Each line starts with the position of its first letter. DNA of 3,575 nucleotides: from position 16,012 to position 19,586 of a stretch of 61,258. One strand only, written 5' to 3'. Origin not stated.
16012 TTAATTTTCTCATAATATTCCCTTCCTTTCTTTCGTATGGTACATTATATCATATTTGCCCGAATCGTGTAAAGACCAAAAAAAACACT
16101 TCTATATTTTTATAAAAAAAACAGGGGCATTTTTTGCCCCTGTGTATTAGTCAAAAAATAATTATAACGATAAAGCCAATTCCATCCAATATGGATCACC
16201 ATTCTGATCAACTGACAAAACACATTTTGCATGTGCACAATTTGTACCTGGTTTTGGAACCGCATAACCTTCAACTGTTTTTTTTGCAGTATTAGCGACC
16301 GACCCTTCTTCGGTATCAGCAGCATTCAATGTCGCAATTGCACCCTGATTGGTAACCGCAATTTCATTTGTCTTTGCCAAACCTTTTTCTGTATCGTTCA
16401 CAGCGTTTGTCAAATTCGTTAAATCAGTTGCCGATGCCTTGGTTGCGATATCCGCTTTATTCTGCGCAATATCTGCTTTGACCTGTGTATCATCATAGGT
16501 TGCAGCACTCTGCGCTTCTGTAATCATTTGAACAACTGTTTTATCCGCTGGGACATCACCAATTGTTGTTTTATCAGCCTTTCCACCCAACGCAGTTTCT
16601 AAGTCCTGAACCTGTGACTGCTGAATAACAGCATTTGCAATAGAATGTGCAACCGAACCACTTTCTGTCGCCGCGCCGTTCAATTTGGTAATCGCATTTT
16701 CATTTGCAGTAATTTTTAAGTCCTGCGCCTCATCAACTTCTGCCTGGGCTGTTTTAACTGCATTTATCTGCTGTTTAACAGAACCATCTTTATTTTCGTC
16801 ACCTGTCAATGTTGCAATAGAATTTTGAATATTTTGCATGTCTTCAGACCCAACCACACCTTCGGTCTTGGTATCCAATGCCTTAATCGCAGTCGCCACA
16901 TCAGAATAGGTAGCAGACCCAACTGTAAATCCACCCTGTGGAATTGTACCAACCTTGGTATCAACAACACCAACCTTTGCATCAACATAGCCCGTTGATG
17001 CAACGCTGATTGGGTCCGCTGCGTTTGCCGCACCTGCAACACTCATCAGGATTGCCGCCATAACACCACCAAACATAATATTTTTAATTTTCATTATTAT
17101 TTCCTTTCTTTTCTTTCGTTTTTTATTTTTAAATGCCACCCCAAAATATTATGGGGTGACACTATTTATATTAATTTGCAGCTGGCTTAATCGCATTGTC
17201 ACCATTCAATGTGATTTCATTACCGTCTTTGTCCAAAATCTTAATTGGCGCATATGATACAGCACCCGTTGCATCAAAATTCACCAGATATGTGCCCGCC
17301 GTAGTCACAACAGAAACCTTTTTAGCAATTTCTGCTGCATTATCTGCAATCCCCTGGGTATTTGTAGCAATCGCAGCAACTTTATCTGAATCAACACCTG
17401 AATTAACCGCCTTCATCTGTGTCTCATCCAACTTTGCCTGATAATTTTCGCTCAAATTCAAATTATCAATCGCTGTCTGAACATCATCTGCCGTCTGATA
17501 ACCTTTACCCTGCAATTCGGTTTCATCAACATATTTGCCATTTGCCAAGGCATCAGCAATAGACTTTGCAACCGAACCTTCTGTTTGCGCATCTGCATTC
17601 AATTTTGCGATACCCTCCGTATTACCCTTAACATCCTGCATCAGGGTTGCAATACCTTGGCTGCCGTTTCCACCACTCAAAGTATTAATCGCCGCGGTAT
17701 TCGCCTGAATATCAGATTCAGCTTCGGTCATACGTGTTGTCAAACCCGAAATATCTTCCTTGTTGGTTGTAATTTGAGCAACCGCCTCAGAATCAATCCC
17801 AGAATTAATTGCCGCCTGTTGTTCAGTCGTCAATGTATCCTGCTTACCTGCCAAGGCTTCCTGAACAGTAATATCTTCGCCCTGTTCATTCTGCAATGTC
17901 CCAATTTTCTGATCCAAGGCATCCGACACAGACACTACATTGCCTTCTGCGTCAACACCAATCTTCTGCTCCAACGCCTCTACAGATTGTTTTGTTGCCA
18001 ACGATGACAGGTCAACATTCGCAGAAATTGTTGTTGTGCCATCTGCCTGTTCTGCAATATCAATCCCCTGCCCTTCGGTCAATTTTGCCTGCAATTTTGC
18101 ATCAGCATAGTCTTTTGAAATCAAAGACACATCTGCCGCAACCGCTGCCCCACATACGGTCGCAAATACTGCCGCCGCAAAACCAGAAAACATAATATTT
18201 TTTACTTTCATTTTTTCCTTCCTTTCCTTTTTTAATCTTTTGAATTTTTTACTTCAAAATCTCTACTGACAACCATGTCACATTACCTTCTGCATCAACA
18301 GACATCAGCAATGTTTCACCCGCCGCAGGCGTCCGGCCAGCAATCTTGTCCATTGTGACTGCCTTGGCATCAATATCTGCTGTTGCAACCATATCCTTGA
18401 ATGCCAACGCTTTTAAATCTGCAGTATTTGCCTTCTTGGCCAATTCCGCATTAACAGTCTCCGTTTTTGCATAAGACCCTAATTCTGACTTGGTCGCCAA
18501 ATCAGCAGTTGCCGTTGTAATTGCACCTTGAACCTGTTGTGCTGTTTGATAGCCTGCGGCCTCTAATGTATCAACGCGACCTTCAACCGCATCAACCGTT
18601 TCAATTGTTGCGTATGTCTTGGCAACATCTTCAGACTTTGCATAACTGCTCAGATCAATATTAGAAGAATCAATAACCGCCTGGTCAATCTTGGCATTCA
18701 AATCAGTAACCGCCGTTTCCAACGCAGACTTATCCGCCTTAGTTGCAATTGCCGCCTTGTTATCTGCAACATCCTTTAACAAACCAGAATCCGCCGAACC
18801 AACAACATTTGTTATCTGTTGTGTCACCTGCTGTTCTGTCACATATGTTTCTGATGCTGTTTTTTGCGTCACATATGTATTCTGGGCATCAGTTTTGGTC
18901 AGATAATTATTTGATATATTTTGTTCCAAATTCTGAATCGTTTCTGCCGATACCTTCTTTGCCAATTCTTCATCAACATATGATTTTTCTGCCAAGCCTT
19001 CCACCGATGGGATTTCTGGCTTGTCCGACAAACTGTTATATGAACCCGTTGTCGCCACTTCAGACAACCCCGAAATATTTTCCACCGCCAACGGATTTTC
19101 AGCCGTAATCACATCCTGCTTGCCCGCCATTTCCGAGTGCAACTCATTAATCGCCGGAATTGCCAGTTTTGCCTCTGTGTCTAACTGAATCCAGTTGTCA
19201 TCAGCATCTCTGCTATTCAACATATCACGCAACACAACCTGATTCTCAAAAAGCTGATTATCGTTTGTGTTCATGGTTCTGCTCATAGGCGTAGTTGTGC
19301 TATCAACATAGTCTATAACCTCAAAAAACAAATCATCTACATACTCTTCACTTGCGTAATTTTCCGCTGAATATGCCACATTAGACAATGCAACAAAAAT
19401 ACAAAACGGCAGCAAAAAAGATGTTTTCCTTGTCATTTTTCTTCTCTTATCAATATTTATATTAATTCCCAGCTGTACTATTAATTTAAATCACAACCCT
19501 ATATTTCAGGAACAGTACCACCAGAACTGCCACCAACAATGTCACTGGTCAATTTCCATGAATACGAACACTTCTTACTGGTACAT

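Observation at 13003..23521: Eight-gene surface-fibre locus: a beta-barrel OMP gene followed by seven tandem exported proteins built from phage-tail-fibre-type modules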

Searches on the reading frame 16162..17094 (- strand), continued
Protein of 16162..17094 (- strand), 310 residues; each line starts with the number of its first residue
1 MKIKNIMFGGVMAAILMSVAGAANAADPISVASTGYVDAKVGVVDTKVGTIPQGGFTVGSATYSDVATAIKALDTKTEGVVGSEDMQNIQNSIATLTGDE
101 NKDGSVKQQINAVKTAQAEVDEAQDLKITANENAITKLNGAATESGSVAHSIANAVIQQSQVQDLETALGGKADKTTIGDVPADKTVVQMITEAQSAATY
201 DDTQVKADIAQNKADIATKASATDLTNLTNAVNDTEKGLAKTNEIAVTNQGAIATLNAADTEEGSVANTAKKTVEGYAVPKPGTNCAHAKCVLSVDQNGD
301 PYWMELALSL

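Call 62: search_protein_representatives(alignment_id=A1)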
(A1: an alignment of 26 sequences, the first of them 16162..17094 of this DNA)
Query: 26 sequences, 320 profile positions. Proteins with E-value up to 0.001 (for the whole library): 526; up to 1e-10: 207; up to 1e-30: 19. The best 150 are listed.
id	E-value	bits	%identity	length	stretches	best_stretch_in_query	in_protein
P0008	8.0e-134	463.0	-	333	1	1-320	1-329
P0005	1.3e-130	452.4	-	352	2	1-282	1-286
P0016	1.2e-102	360.6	-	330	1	1-320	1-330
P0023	8.1e-94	331.5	-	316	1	1-320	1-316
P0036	2.6e-81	290.5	-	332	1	1-319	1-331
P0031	1.9e-73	264.6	-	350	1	1-320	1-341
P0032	1.5e-49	186.1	-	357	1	1-320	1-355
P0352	3.5e-43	165.2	-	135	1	191-320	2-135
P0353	4.4e-43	164.8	-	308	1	1-319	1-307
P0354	8.5e-42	160.6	-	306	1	1-319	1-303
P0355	6.7e-38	147.8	-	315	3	1-150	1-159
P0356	6.7e-35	138.0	-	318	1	1-320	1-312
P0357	8.4e-35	137.6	-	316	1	1-319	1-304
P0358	2.4e-34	136.1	-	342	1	1-320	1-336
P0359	1.9e-33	133.2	-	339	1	1-320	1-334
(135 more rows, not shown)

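Call 71: search_solved_structures(query=A1, max_evalue=1)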
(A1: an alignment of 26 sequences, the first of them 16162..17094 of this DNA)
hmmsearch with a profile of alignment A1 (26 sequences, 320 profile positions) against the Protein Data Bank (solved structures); distinct sequences matched with E-value up to 1: 0.

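Call 79: fold_search(model_id=the predicted structure, library=viral)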
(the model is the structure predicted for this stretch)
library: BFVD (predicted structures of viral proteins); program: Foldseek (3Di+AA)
matches with E <= 10: 121; with E <= 0.001: 0
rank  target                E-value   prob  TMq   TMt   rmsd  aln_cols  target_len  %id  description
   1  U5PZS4                8.8e-01  0.06  0.12  0.07  33.2       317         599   13  Lytic tail fiber [Acinetobacter phage Presley]
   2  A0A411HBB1            1.2e+00  0.06  0.17  0.12  43.9       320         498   12  Uncharacterized protein [Homarus gammarus nudivirus]
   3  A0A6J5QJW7            1.3e+00  0.04  0.12  0.11  30.8       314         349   12  Uncharacterized protein [uncultured Caudovirales phage]
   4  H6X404                1.6e+00  0.12  0.07  0.19  16.7        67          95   21  Uncharacterized protein [Klebsiella phage vB_KleM_RaK2]
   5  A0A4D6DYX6            2.4e+00  0.12  0.08  0.04   8.4        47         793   21  Putative tailspike colanidase [Escherichia phage Lidtsur]
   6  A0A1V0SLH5            2.5e+00  0.14  0.07  0.26  12.1        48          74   12  Uncharacterized protein (Fragment) [Klosneuvirus KNV1]
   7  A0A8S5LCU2            2.5e+00  0.09  0.07  0.16  10.6        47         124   17  Uncharacterized protein (Fragment) [Siphoviridae sp. ctjjE1]
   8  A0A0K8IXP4            2.5e+00  0.06  0.10  0.04  30.2       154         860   18  Tail fiber protein [Cronobacter phage Dev-CD-23823]
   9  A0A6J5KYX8            2.9e+00  0.02  0.13  0.07  40.6       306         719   14  Uncharacterized protein [uncultured Caudovirales phage]
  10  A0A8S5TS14            3.1e+00  0.01  0.09  0.06  76.0       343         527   15  Hyaluronidase [Siphoviridae sp. ctEw721]
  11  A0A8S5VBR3            3.3e+00  0.12  0.06  0.43  11.7        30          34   27  Uncharacterized protein [Siphoviridae sp. ctsYA13]
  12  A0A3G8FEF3            3.3e+00  0.12  0.09  0.04   6.2        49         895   18  (no name in the UniProt tables at hand)
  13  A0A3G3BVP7            3.5e+00  0.08  0.07  0.14   7.5        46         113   13  Uncharacterized protein [Bacillus phage vB_BcoS-136]
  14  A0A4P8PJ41            3.5e+00  0.08  0.06  0.10  13.1        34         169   20  L2 (Fragment) [Human papillomavirus]
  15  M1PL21                3.5e+00  0.02  0.12  0.07  38.4       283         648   14  (no name in the UniProt tables at hand)
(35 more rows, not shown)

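Call 83: find_related_loci(query=A1, collection=viral_contigs, flank=8000)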
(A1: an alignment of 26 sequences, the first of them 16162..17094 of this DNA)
Query A1 (310 aa) in viral_contigs; peptide patterns used: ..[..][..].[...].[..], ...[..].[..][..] (x = any residue, [..] = any of these).
184 stretches matched a pattern, but none encodes a relative of the query by tblastn (E <= 1e-3).

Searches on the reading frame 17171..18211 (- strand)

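Call 3: search_protein_families(library=pfam, proteins=[window:17171-18211:-], max_evalue=1)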
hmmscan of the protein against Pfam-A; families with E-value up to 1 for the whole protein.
window:17171-18211:- (346 aa): 3 families
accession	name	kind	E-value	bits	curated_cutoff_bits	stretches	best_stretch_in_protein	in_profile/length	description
PF11637.13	UvsW-1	-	0.081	13.5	25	0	112-134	32-54/56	UvsW.1 domain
PF10805.13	DUF2730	-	0.089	13.3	24.9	0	150-179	61-90/102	Protein of unknown function (DUF2730)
PF10071.14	DUF2310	-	0.13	12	25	0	251-316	148-210/255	Zn-ribbon-containing, possibly nucleic-acid-binding protein (DUF2310)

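Call 4: search_protein_families(library=phrogs, proteins=[window:17171-18211:-], max_evalue=0.1)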
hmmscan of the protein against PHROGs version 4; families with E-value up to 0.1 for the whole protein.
window:17171-18211:- (346 aa): 1 family
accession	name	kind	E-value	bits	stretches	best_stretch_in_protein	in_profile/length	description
phrog_19718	-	unknown function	0.08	14.5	0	59-112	34-88/102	-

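Call 5: search_protein_families(library=ncbifam, proteins=[window:17171-18211:-], max_evalue=1)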
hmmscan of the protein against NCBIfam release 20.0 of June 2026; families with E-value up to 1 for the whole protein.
window:17171-18211:- (346 aa): 3 families
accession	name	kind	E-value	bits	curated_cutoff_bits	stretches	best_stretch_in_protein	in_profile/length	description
TIGR02846.1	spore_sigmaK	equivalog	0.041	13.4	298.65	1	74-135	124-183/227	RNA polymerase sporulation sigma factor SigK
TIGR03442.1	TIGR03442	equivalog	0.068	12.5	218.65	0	253-296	126-168/251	ergothioneine biosynthesis protein EgtC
NF038153.1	lant_leader_L1a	domain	0.081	13.1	22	0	259-270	19-30/32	class I lanthipeptide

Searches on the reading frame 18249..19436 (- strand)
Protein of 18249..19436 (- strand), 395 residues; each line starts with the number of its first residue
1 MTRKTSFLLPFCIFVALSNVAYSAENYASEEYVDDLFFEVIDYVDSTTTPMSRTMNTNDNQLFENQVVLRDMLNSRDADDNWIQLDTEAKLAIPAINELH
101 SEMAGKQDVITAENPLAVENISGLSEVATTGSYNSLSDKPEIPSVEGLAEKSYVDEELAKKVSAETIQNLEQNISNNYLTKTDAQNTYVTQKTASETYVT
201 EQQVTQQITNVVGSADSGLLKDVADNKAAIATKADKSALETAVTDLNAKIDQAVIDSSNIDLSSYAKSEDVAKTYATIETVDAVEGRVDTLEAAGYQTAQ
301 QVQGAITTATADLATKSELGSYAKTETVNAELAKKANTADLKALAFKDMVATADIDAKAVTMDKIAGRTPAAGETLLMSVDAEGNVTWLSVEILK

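Call 3: search_protein_families(library=pfam, proteins=[window:18249-19436:-], max_evalue=1)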
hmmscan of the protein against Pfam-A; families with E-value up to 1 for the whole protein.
window:18249-19436:- (395 aa): 2 families
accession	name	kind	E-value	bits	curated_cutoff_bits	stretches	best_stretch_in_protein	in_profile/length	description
PF04201.20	TPD52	-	0.015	16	25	1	148-223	27-98/108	Tumour protein D52 family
PF15398.11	DUF4619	-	0.024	14.5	31.7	1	155-236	202-285/296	Domain of unknown function (DUF4619)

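Call 4: search_protein_families(library=phrogs, proteins=[window:18249-19436:-], max_evalue=0.1)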
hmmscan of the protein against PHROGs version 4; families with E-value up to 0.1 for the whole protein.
window:18249-19436:- (395 aa): 1 family
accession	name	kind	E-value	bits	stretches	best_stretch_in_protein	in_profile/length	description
phrog_17509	-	unknown function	0.099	13.1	0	123-149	97-123/281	-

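Call 5: search_protein_families(library=ncbifam, proteins=[window:18249-19436:-], max_evalue=1)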
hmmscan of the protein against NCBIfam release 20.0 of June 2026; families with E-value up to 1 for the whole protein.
window:18249-19436:- (395 aa): 0 families

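Call 73: search_solved_structures(query=window:18249-19436:-, max_evalue=1)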
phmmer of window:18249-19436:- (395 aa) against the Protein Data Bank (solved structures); distinct sequences matched with E-value up to 1: 2.
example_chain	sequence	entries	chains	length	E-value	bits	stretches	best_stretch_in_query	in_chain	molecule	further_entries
7q0n_A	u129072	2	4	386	0.1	15.3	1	216-303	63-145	Arbitrium receptor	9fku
6s7i_A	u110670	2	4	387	0.1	15.3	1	216-303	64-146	Arbitrium receptor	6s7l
